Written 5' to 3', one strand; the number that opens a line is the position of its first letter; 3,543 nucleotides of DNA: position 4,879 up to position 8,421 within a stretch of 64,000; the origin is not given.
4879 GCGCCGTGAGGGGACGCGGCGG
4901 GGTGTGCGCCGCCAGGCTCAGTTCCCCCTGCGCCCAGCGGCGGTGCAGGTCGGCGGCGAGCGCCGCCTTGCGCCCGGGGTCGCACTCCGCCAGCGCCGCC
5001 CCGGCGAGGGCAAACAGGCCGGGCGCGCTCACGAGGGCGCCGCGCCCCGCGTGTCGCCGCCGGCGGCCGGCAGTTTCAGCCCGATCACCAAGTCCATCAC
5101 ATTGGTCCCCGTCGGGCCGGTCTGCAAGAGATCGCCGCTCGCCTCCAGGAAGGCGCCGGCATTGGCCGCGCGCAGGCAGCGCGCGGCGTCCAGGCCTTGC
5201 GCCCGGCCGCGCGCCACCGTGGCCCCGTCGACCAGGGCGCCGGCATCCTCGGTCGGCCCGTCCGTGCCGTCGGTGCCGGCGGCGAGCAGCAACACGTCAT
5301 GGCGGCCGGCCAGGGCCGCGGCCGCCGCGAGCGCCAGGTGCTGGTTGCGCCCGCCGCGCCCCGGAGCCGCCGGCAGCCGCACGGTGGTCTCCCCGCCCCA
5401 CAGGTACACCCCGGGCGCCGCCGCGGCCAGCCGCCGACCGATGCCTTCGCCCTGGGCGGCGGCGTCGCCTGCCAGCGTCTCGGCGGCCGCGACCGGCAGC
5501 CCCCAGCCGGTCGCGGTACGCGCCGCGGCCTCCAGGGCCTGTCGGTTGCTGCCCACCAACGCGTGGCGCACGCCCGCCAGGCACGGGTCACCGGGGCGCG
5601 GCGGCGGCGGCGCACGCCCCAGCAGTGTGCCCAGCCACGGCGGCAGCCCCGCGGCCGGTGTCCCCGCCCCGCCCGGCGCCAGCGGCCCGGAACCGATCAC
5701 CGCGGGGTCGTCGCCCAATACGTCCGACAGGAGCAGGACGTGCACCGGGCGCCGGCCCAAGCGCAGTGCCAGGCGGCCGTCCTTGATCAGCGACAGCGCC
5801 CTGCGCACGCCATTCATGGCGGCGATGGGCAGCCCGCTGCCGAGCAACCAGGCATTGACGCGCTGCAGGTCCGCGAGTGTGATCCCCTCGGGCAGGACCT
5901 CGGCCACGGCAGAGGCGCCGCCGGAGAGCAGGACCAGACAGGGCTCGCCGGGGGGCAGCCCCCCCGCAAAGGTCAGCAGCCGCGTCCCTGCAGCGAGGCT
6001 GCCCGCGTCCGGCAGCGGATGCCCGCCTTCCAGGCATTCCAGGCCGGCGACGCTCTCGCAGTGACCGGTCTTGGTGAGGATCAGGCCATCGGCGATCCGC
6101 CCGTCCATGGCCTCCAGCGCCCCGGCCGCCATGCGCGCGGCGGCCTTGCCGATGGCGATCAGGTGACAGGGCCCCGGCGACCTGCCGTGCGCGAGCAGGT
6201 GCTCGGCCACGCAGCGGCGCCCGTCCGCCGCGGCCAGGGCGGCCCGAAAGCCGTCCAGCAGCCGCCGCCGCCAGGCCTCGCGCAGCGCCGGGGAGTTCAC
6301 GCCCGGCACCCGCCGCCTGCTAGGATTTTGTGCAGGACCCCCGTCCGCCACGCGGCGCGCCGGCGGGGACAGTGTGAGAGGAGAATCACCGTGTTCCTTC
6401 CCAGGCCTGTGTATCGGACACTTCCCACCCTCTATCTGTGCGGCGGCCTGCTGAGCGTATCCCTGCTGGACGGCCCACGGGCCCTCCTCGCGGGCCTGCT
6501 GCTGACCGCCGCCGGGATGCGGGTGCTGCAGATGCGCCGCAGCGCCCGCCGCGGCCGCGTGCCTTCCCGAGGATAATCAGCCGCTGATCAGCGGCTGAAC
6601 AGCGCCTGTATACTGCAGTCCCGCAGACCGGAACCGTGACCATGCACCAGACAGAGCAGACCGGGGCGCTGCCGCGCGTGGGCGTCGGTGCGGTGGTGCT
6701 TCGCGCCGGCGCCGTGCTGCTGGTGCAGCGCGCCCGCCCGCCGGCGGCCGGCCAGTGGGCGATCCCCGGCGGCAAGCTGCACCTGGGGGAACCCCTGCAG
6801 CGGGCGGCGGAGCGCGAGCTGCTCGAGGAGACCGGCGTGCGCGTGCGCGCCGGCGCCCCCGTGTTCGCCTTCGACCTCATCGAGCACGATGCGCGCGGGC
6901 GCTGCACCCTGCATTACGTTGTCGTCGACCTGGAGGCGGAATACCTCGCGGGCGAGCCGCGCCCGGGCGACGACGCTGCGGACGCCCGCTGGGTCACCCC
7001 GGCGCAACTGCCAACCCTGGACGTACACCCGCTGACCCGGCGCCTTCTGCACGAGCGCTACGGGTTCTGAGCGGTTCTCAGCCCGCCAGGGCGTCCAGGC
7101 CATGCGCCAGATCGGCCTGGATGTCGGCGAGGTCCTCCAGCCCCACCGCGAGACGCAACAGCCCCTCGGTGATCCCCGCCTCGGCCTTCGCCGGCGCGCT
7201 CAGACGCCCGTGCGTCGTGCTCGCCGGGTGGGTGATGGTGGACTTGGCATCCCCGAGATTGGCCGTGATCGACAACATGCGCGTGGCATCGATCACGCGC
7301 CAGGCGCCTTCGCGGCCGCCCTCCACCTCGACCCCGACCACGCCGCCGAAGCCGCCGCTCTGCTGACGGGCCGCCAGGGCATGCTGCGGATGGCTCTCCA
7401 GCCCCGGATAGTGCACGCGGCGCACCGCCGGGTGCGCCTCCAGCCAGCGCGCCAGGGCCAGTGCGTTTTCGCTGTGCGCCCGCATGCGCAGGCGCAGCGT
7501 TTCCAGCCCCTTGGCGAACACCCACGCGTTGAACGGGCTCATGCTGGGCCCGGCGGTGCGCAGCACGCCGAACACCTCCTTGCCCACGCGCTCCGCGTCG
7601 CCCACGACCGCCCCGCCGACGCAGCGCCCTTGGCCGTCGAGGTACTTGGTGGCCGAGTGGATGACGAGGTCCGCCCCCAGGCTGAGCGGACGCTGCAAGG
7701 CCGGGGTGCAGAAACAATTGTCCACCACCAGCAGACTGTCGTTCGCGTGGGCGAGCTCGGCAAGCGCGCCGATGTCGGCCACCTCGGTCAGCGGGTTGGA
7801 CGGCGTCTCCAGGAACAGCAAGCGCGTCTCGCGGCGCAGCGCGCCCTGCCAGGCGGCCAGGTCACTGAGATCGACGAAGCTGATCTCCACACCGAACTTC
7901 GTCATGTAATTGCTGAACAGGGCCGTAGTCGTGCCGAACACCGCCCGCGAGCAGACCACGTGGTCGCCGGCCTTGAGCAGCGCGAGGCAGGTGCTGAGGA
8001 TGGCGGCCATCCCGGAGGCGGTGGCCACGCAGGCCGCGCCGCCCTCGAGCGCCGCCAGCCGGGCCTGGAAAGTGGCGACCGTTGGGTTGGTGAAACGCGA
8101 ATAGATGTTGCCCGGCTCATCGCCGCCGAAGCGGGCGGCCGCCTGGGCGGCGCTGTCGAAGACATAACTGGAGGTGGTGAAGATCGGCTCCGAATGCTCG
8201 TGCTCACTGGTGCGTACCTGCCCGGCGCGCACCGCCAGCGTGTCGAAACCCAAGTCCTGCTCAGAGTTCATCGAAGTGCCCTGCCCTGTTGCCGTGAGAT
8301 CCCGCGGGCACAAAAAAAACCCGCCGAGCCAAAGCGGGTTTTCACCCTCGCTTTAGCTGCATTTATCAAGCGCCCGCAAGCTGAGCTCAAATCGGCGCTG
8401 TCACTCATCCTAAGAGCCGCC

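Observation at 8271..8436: SAM-II riboswitch wired to a terminator/antiterminator controlling metZ in a gammaproteobacterium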

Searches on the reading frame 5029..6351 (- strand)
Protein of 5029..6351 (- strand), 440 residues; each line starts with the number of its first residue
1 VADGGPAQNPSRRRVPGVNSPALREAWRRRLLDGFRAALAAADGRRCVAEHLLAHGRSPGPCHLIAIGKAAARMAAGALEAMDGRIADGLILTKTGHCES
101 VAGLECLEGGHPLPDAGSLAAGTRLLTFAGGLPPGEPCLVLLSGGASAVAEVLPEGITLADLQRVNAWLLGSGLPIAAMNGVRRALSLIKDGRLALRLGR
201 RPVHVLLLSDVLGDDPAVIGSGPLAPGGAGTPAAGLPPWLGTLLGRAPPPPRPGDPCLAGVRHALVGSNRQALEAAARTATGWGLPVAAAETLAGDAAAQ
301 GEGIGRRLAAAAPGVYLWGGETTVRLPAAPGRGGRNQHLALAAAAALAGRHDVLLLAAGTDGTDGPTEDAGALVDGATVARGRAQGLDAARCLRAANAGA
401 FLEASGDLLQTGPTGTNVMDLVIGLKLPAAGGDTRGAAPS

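Call 9: search_protein_families(library=ncbifam, proteins=[window:5029-6351:-])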
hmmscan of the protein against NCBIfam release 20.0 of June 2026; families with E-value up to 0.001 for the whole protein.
window:5029-6351:- (440 aa): 2 families
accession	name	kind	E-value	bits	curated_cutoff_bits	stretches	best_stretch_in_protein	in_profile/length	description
NF041176.1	GlyK_Thmprot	equivalog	6e-42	144.3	550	2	63-226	38-195/397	glycerate 2-kinase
NF040791.1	gly_kin_Thpl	equivalog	2.5e-36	125.8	670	2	62-225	48-212/410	glycerate 2-kinase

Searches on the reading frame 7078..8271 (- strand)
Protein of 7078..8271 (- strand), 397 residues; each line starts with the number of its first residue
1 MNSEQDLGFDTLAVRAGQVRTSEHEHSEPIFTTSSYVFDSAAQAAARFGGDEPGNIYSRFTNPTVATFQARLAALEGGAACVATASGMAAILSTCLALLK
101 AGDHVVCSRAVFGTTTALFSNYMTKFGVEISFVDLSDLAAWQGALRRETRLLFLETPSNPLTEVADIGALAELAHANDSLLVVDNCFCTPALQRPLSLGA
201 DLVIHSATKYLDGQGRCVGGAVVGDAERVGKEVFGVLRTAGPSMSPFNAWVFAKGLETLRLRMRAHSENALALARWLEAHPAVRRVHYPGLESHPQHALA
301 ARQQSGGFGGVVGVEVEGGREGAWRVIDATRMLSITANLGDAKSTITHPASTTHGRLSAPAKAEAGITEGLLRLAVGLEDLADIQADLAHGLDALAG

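Call 9: search_protein_families(library=ncbifam, proteins=[window:7078-8271:-])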
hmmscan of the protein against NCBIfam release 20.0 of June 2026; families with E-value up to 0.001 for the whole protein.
window:7078-8271:- (397 aa): 56 families (the best 25 are shown)
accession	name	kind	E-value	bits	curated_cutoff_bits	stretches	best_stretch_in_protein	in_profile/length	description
NF006003.0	PRK08133.1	equivalog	3.7e-209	694.3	522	1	3-393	6-395/396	O-succinylhomoserine sulfhydrylase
TIGR01325.1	O_suc_HS_sulf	equivalog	5.8e-169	561.7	510.05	1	10-392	1-380/380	O-succinylhomoserine sulfhydrylase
NF005870.0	PRK07810.1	equivalog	3.1e-136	454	618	1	4-392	14-405/406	O-succinylhomoserine sulfhydrylase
NF005696.0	PRK07504.1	equivalog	4.1e-134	447.3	675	1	10-394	12-395/397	O-succinylhomoserine sulfhydrylase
TIGR01326.1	OAH_OAS_sulfhy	subfamily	1.4e-127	425.9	495.1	2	9-224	2-218/418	O-acetylhomoserine aminocarboxypropyltransferase/cysteine synthase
TIGR01328.1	met_gam_lyase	equivalog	8.4e-123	410.1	549.7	1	8-395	3-391/391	methionine gamma-lyase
NF005695.0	PRK07503.1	equivalog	6.3e-122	407.1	666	1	3-395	4-397/403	methionine gamma-lyase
NF004876.0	PRK06234.1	subfamily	6.7e-122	407.4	666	1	5-395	5-398/400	methionine gamma-lyase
NF005872.0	PRK07812.1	equivalog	5.7e-115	384.3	703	2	4-224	12-234/439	bifunctional o-acetylhomoserine/o-acetylserine sulfhydrylase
NF006004.0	PRK08134.1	equivalog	6.1e-114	381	636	2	1-224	1-225/433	O-acetylhomoserine aminocarboxypropyltransferase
NF006096.0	PRK08248.1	equivalog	9e-114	380.4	726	2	1-224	1-225/431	homocysteine synthase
NF004125.0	PRK05613.1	equivalog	3.5e-107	358.6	765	2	5-224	10-231/437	O-acetylhomoserine/O-acetylserine sulfhydrylase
NF005871.0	PRK07811.1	equivalog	4.6e-106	354.7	513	1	4-393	8-387/389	cystathionine gamma-synthase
NF004650.0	PRK05994.1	equivalog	4.8e-105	351.8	667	2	4-224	3-224/427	O-acetylhomoserine aminocarboxypropyltransferase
NF005263.0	PRK06767.1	equivalog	1.8e-103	346.6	617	1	23-395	19-386/392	methionine gamma-lyase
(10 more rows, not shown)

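Call 16: find_related_loci(query=window:7078-8271:-, collection=genome_contigs, flank=2500)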
Query window:7078-8271:- (397 aa) in genome_contigs; peptide patterns used: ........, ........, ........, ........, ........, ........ (x = any residue, [..] = any of these).
599 stretches matched a pattern (row limit reached: there are more); 574 encode a relative of the query (tblastn E <= 1e-3); the best 80 are kept; 80 distinct loci.
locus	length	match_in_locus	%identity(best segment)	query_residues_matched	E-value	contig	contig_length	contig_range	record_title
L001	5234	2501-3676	75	1-393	0e+0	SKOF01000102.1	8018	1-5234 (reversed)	MAG: Thioalkalivibrio sp. isolate CSSed162cmA_318 CSSed16-2cmA-38214, whole genome shotgun sequence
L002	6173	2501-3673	72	4-395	0e+0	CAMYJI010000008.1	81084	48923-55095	MAG: uncultured Ectothiorhodospiraceae bacterium isolate ES_Gamma_053 genome assembly, contig: scaffold_168, whole genom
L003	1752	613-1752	75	9-389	0e+0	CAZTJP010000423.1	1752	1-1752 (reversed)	MAG TPA_asm: uncultured Thiotrichales bacterium isolate SRP163575_co1_270 genome assembly, contig: NODE_141102_length_17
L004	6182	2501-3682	70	2-395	0e+0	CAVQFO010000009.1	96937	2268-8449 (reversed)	MAG: uncultured Gammaproteobacteria bacterium isolate MFD05684.bin.3.44 genome assembly, contig: contig_109704, whole ge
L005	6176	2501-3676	72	3-395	0e+0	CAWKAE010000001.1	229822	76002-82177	MAG: uncultured Halobacteria archaeon isolate MFD03551.bin.2.47 genome assembly, contig: contig_11696, whole genome shot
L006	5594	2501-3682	73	2-396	0e+0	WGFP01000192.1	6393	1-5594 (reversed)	MAG: Acidiferrobacterales bacterium isolate S146_88 k151_700773, whole genome shotgun sequence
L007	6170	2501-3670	69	5-395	0e+0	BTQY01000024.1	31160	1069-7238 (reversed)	MAG: Gammaproteobacteria bacterium BMS9Abin26 DNA, NODE_314_length_31160, whole genome shotgun sequence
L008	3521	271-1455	71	2-397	0e+0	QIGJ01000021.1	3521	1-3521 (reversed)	MAG: Gammaproteobacteria bacterium isolate SZUA-152 Ga0063293_10048120, whole genome shotgun sequence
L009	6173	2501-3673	70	2-395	0e+0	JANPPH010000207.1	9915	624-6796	MAG: Gammaproteobacteria bacterium isolate VAR_83_metabat_40 VAR_83_k141_6439671, whole genome shotgun sequence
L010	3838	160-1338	70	1-394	0e+0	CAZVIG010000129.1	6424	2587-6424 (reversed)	MAG TPA_asm: uncultured Sedimenticola sp. isolate binchicken_co188_226 genome assembly, contig: NODE_12489_length_6424_c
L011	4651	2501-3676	72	3-395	0e+0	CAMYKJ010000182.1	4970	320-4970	MAG: uncultured Ectothiorhodospiraceae bacterium isolate FCS_Gamma_054 genome assembly, contig: scaffold_23134, whole ge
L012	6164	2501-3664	73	7-396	0e+0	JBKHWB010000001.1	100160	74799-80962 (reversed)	MAG: Gammaproteobacteria bacterium isolate B_bin_30_strict NODE_1_length_100160_cov_31.909405, whole genome shotgun sequ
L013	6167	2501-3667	72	5-394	0e+0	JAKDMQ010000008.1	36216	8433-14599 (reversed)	MAG: Nitrococcus sp. isolate 48_S62 48_S62_NODE_20_length_36216_cov_7.796742, whole genome shotgun sequence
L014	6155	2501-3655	74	2-387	0e+0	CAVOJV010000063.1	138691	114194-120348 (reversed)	MAG: uncultured Gammaproteobacteria bacterium isolate MFD00032.bin.2.219 genome assembly, contig: contig_84176, whole ge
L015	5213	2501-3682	70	1-395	0e+0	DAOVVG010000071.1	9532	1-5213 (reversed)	MAG TPA_asm: Gammaproteobacteria bacterium isolate CSMAG_1699 CSMAG_1699_k141_2752377_length_9532_cov_12.5222, whole gen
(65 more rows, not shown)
